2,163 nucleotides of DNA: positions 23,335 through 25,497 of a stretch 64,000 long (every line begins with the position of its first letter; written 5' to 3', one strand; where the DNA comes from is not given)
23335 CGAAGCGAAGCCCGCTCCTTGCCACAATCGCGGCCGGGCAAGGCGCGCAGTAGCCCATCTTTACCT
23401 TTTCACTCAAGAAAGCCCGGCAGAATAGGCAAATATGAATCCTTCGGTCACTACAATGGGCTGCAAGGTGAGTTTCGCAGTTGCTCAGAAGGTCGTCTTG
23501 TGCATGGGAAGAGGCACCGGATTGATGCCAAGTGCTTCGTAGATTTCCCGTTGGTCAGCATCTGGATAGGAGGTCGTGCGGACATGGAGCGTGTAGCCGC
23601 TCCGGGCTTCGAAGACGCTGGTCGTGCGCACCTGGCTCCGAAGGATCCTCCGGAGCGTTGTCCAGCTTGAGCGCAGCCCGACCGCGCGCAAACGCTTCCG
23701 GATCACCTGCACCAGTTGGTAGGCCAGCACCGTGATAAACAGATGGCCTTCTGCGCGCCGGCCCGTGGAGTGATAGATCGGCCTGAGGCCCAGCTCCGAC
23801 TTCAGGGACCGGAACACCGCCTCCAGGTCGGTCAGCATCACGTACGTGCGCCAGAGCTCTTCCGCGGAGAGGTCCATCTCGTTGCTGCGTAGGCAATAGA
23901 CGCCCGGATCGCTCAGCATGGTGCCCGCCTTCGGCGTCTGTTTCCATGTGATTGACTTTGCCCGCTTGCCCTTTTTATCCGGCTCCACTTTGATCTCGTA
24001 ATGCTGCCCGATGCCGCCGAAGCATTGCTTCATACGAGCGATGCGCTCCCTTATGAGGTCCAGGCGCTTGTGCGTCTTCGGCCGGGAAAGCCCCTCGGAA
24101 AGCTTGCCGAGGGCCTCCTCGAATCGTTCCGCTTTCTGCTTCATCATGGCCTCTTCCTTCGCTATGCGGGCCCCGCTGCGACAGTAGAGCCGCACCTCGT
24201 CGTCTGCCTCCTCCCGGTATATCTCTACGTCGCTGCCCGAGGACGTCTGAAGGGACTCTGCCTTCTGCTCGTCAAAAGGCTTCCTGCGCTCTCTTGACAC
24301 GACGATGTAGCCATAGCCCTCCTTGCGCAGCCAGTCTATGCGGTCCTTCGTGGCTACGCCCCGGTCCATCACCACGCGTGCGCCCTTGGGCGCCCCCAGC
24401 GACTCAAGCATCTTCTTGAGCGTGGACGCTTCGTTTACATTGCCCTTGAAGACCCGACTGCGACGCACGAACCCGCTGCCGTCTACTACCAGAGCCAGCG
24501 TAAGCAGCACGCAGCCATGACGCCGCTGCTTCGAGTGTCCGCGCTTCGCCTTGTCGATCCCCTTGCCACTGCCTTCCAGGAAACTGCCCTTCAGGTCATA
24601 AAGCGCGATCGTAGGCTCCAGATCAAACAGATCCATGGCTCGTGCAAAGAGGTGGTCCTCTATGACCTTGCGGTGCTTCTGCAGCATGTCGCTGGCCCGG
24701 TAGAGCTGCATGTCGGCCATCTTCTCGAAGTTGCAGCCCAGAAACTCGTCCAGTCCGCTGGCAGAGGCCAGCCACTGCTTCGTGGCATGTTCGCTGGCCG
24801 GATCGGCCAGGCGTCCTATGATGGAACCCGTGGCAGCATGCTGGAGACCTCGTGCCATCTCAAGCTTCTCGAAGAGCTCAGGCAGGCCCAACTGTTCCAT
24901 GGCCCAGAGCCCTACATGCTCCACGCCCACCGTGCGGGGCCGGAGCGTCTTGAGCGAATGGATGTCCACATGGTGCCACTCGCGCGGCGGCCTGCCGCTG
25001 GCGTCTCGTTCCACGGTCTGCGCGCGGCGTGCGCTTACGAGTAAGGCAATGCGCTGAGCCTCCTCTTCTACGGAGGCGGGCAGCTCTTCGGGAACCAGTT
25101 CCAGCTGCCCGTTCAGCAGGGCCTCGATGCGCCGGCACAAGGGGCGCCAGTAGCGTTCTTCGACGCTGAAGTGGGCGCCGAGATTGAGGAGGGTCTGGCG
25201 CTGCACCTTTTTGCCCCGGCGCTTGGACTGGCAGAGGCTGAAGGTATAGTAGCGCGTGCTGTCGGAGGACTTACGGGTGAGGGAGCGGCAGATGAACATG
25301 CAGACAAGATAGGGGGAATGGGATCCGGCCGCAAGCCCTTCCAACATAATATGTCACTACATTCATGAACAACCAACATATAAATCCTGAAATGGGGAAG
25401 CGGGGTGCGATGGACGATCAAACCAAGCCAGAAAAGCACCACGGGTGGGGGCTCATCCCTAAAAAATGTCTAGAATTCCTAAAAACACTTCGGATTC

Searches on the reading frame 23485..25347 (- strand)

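Call 37: search_protein_families(library=pfam, proteins=[window:23485-25347:-], max_evalue=0.001)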
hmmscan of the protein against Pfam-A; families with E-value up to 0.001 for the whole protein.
window:23485-25347:- (620 aa): 1 family
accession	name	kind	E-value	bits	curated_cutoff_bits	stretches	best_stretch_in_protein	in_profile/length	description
PF01609.27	DDE_Tnp_1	-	4.2e-15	56.5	23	1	262-545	19-200/200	Transposase DDE domain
